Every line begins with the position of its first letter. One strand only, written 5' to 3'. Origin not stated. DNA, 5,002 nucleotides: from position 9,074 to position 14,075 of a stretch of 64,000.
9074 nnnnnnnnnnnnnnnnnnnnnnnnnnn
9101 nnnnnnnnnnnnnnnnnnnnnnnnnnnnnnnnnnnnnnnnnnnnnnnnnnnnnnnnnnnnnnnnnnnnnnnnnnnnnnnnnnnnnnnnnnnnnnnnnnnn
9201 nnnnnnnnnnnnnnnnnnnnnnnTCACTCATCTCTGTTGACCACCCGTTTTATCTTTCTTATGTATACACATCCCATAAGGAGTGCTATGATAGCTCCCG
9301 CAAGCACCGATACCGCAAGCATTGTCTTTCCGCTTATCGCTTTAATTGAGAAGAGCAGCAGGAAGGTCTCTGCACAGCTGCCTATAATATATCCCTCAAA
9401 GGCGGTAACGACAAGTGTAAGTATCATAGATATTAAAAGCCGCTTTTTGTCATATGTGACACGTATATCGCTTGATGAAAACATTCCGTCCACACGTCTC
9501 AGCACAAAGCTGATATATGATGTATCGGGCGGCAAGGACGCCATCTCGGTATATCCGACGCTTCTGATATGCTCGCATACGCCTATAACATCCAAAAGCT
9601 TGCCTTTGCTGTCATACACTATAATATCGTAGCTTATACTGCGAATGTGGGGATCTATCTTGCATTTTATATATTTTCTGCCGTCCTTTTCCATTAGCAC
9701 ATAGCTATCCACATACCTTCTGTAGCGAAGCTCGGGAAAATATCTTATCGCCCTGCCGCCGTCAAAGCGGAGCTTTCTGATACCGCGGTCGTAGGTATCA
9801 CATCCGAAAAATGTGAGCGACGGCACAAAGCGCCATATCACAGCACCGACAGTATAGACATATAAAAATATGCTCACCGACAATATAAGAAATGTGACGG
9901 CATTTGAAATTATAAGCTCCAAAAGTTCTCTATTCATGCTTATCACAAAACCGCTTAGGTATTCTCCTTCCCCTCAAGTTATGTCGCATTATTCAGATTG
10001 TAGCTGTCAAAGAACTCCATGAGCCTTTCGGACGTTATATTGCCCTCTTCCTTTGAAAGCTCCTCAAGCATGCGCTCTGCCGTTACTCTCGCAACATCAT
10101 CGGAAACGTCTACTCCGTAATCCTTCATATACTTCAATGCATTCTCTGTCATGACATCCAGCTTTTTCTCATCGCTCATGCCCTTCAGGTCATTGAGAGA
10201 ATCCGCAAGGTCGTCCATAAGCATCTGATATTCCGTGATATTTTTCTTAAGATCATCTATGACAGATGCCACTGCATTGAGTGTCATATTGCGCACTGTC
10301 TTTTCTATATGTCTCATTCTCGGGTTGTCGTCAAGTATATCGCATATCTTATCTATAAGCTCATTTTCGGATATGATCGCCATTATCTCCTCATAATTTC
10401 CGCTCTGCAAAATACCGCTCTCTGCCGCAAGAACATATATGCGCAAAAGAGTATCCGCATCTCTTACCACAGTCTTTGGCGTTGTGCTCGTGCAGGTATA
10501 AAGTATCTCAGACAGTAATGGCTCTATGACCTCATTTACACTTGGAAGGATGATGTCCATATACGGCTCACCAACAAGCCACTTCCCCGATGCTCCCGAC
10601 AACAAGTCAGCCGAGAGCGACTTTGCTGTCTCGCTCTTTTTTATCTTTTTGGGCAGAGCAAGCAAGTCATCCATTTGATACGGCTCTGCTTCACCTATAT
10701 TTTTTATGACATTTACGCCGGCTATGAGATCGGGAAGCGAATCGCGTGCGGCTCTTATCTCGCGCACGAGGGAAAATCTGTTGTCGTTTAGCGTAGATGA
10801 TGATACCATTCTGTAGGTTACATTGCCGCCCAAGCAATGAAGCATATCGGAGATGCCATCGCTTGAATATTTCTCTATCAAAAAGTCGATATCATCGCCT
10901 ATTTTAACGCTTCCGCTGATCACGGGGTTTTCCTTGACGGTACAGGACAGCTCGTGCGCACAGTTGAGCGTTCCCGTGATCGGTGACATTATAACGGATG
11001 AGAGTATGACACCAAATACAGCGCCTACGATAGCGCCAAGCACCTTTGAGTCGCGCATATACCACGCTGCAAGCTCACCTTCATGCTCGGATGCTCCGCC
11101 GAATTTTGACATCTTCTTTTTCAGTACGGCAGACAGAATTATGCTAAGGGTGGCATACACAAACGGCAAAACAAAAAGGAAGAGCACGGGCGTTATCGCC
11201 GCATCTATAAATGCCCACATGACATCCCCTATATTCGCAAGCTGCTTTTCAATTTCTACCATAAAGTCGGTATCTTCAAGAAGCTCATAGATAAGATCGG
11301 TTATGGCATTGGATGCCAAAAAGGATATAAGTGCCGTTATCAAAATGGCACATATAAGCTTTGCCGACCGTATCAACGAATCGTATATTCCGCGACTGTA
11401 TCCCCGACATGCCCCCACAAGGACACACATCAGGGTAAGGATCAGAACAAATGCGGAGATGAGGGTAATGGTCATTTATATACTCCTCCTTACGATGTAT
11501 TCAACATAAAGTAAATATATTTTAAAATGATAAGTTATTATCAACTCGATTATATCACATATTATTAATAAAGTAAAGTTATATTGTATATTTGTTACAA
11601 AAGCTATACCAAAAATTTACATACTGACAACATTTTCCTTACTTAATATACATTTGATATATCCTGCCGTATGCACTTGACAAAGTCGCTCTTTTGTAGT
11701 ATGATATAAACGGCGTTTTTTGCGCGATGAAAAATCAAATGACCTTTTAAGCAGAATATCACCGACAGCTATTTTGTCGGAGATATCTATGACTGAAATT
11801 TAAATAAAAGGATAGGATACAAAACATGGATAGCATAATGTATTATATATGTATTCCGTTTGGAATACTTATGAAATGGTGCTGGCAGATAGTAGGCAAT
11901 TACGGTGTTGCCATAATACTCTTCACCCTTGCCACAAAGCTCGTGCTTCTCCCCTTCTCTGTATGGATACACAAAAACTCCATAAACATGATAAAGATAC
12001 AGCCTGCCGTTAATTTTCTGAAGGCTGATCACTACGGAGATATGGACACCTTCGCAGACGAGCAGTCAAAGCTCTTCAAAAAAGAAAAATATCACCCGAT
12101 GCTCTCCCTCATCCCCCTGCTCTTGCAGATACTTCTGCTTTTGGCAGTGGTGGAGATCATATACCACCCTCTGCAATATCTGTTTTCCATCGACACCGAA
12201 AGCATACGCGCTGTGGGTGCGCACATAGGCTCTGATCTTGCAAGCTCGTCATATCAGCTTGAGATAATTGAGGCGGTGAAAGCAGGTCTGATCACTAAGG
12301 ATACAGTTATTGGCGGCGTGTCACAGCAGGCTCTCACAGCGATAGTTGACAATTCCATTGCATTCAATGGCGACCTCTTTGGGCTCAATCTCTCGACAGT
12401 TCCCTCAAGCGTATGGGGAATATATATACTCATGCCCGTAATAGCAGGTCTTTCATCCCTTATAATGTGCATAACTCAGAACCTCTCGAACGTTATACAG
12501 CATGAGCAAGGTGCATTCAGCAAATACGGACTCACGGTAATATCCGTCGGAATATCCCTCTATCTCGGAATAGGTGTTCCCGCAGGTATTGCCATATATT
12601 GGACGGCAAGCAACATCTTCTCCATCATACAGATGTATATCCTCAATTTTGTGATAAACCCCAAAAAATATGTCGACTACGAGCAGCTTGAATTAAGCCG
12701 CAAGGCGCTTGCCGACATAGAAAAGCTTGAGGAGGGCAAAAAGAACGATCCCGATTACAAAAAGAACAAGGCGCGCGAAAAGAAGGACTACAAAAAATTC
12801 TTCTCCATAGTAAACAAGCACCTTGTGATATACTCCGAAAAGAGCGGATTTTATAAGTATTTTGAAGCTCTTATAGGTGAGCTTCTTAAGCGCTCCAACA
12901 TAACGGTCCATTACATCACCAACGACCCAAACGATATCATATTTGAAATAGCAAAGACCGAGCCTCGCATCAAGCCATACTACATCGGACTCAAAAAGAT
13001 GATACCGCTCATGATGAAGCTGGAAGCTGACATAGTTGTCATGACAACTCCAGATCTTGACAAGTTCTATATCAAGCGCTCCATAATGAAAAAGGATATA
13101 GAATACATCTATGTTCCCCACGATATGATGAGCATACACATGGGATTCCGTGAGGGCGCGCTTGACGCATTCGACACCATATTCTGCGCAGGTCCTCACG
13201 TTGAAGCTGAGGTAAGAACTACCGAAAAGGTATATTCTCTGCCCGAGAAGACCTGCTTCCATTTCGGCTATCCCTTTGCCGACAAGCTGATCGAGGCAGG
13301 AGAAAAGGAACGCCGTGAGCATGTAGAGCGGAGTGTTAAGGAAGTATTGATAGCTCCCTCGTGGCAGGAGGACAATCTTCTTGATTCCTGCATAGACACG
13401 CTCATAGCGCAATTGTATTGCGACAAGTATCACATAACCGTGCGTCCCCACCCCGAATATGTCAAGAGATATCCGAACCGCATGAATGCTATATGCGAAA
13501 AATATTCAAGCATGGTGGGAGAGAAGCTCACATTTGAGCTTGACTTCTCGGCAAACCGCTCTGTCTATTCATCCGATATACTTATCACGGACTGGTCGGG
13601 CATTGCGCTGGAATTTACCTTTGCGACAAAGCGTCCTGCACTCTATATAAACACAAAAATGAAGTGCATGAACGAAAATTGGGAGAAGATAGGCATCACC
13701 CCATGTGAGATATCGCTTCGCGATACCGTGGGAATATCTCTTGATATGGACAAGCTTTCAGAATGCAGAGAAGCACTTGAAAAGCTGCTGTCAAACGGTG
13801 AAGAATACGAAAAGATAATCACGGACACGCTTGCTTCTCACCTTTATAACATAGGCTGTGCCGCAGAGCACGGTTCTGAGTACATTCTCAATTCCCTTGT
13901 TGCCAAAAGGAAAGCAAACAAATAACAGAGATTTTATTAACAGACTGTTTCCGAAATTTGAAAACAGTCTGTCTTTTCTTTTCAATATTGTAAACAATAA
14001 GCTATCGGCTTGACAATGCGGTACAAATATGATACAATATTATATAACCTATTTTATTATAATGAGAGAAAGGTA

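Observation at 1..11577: Eight-gene operon built around membrane-tethered McrB-like GTPases: candidate undescribed McrBC-derived membrane system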

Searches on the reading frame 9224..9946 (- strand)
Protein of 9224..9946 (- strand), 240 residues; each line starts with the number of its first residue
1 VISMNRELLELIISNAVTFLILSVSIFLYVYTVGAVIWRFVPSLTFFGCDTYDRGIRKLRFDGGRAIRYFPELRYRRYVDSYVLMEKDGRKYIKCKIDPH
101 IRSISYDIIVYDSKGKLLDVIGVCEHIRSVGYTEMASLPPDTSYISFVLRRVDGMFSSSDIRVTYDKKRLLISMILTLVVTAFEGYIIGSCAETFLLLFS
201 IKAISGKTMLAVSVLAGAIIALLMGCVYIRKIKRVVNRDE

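Call 4: search_protein_families(library=pfam, proteins=[window:9224-9946:-], max_evalue=1)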
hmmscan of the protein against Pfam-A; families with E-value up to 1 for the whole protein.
window:9224-9946:- (240 aa): 1 family
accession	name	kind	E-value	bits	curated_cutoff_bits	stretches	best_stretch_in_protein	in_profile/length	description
PF02378.23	PTS_EIIC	-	0.46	9.9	30.7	1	186-233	95-138/319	Phosphotransferase system, EIIC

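Call 10: search_protein_families(library=padloc, proteins=[window:9224-9946:-], max_evalue=0.1)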
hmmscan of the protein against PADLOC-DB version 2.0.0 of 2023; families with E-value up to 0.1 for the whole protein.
window:9224-9946:- (240 aa): 0 families

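Call 11: search_protein_families(library=ncbifam, proteins=[window:9224-9946:-], max_evalue=0.1)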
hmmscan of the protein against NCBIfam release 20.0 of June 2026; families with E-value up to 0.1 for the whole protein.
window:9224-9946:- (240 aa): 0 families

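Call 90: find_homologous_proteins(query=window:9224-9946:-, max_evalue=0.001)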
Query window:9224-9946:- (240 aa): 1 proteins with E <= 0.001 among 725 candidates.
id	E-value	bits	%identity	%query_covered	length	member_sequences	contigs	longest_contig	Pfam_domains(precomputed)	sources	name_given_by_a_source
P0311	7.6e-148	509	100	99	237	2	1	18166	-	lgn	-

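Call 91: find_homologous_proteins(query=A5, max_evalue=0.001)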
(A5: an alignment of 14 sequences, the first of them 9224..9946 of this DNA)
Query A5 (14 sequences) (240 aa, profile of the alignment): 29 proteins with E <= 0.001 among 8000 candidates.
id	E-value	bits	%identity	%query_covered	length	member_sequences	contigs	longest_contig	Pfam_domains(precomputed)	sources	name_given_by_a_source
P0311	1.5e-76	275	100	99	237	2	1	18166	-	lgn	-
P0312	4.6e-74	267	23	94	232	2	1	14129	-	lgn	-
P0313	7.0e-74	267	27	91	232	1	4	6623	-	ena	-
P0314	9.3e-73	263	30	90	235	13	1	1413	-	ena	-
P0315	1.8e-72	262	28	91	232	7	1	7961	-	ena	-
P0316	2.9e-68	248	36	43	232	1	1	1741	-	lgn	-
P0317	2.1e-67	246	32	90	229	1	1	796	-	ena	-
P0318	2.5e-67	245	41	45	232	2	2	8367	-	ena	-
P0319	8.8e-67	243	43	42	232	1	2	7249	-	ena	-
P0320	2.4e-66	242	27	73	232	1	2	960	-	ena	-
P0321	4.8e-66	241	29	61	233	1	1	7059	-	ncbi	-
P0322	5.4e-66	241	32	61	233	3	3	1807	-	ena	-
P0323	5.8e-66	241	29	61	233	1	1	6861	-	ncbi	-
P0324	8.0e-65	237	30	73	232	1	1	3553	-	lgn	-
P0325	8.9e-65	237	33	73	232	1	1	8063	-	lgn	-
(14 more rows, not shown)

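Call 100: predict_structure(alignment_id=A7)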
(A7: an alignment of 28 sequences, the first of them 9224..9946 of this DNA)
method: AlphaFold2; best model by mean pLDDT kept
length: 240 residues; sequences in the alignment: 28
mean_pLDDT: 85.5   pTM: 0.67
mean pLDDT of the five models: 85.5, 84.0, 83.0, 82.4, 81.4
residues with pLDDT >= 90: 117; 70-90: 93; 50-70: 23; < 50: 7
segments of 3 or more residues with pLDDT < 50: 235-240
pLDDT, mean of each block of 10 residues (from residue 1): 90 91 93 88 61 74 91 91 95 96 94 89 91 95 91 83 76 92 91 86 80 85 83 48
secondary structure, 60 per line:
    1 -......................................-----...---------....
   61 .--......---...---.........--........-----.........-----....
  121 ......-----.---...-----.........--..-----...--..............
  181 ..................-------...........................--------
elements in order: H2-39 E45-47 E57-61 E64-69 E79-87 E90-97 E103-111 E117-126 E136-138 E144-152 E162-164 H167-198 H206-232

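Call 109: fold_search(model_id=the predicted structure, library=pdb)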
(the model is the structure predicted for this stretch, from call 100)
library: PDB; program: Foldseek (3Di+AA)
matches with E <= 10: 1196; with E <= 0.001: 0
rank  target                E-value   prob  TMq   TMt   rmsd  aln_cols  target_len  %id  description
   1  4ruw                  6.7e-03  0.99  0.26  0.18   6.2       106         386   14  The crystal structure of endonuclease/exonuclease/phosphatase from Beutenbergia cavernae DSM 12333 (released 2014-12-24)
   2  2v09                  1.4e-02  0.38  0.16  0.11  14.3       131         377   18  SENS161-164DSSN mutant of Bacillus subtilis Oxalate Decarboxylase OxdC (released 2007-10-30)
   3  9qpm                  2.1e-02  0.38  0.19  0.19  13.9       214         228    7  BtuJ1 (BT_1491) bound to cyanocobalamin (released 2026-03-25)
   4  2uyb                  2.1e-02  0.33  0.16  0.11  14.4       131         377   17  S161A mutant of Bacillus subtilis Oxalate Decarboxylase OxdC (released 2007-08-21)
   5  1uw8                  2.2e-02  0.25  0.15  0.11  16.3       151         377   15  CRYSTAL STRUCTURE OF OXALATE DECARBOXYLASE (released 2004-02-19)
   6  7xna_A                2.5e-02  0.15  0.16  0.11  17.3       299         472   10  Crystal structure of somatostatin receptor 2 (SSTR2) with peptide antagonist CYN 154806 (released 2022-08-03)
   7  8eb9                  2.8e-02  0.77  0.19  0.42  10.0       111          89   11  Crystal structure of SIX8 from Fusarium oxysporum f. sp. lycopersici (released 2023-06-21)
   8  3bga_B                3.0e-02  0.82  0.19  0.06   6.5        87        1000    8  Crystal structure of beta-galactosidase from Bacteroides thetaiotaomicron VPI-5482 (released 2007-12-11)
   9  2uya                  3.0e-02  0.30  0.16  0.11  14.2       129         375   19  DEL162-163 mutant of Bacillus subtilis Oxalate Decarboxylase OxdC (released 2007-08-21)
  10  3s0m                  3.2e-02  0.35  0.18  0.13  13.7       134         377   17  A Structural Element that Modulates Proton-Coupled Electron Transfer in Oxalate Decarboxylase (released 2012-04-25)
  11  8dwv_H                3.2e-02  0.25  0.17  0.13  18.6       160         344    8  Full-length wild type SPOP (released 2023-01-18)
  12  9c8d_A                3.2e-02  0.08  0.11  0.13  16.1       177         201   12  mouse Seipin/Adig complex (released 2025-08-27)
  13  2uy8                  3.3e-02  0.28  0.16  0.11  15.4       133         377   16  R92A mutant of Bacillus subtilis Oxalate Decarboxylase OxdC (released 2007-08-21)
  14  5vg3_A                3.3e-02  0.23  0.15  0.11  13.9       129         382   17  Structure of Oxalate Decarboxylase from Bacillus subtilis at pH 4.6 (released 2017-10-18)
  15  5dz8_A                3.8e-02  0.10  0.11  0.14  19.4       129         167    9  Streptococcus agalactiae AgI/II polypeptide BspA variable (V) domain (released 2016-06-22)
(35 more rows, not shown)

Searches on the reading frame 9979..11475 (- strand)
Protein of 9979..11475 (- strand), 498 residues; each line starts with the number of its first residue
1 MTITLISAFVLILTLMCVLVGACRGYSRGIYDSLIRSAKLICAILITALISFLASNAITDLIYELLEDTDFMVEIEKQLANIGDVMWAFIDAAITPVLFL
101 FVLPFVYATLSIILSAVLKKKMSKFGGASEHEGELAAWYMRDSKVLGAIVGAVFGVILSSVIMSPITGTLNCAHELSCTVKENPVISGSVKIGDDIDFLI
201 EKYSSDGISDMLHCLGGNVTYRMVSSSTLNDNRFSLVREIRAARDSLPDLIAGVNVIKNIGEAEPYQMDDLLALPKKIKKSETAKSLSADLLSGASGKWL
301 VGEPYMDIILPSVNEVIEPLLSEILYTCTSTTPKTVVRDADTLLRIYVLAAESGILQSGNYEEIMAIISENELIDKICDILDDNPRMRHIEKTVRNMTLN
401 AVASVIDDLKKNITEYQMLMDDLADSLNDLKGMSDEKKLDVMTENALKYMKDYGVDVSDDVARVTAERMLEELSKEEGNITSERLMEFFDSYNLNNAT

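Call 4: search_protein_families(library=pfam, proteins=[window:9979-11475:-], max_evalue=1)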
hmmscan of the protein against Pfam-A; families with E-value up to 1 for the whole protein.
window:9979-11475:- (498 aa): 2 families
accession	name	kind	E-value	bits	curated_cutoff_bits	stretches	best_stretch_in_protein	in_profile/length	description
PF14643.11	DUF4455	-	0.037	13.1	30.4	1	387-490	250-350/469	Domain of unknown function (DUF4455)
PF02674.22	Colicin_V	-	0.051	14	29.3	1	13-120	4-88/144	Colicin V production protein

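Call 10: search_protein_families(library=padloc, proteins=[window:9979-11475:-], max_evalue=0.1)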
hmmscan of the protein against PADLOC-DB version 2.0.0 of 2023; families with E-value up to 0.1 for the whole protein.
window:9979-11475:- (498 aa): 2 families
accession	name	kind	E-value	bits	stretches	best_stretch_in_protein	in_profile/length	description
PDLC04895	PDC-S06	-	0.0067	12.9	1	388-481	398-487/784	-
PDLC01193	Cas11b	-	0.099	10.6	0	402-491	7-96/164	CAS-I-B; effector_SS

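Call 11: search_protein_families(library=ncbifam, proteins=[window:9979-11475:-], max_evalue=0.1)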
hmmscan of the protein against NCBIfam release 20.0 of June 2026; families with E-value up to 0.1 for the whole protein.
window:9979-11475:- (498 aa): 0 families

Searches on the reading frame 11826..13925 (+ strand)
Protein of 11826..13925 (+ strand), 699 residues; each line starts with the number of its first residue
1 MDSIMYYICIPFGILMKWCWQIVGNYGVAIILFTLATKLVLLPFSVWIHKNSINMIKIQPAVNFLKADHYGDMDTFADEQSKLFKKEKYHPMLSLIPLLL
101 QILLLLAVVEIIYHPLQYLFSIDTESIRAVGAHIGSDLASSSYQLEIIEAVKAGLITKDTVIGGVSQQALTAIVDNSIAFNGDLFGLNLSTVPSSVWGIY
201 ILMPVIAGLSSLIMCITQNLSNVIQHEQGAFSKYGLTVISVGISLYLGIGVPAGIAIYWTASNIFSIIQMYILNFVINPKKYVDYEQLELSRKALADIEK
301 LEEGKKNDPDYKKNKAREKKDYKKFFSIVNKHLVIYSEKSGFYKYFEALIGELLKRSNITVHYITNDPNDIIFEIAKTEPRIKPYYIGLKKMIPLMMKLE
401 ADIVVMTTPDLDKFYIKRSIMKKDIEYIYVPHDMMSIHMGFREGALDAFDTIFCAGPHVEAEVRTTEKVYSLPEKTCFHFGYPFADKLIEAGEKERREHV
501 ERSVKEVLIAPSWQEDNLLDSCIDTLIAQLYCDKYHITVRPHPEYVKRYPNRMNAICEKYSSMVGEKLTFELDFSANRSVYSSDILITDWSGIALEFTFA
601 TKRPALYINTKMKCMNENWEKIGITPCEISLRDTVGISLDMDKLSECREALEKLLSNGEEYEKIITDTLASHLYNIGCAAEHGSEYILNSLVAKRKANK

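Call 24: search_protein_families(library=pfam, proteins=[window:11826-13925:+], max_evalue=0.00001)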
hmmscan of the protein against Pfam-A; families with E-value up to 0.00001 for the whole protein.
window:11826-13925:+ (699 aa): 2 families
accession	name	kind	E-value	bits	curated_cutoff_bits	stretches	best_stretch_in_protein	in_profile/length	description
PF02096.25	60KD_IMP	-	1.7e-28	100.1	35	1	26-274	1-162/163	60Kd inner membrane protein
PF04464.20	Glyphos_transf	-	2.8e-13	50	22.1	1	327-607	9-291/367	CDP-Glycerol:Poly(glycerophosphate) glycerophosphotransferase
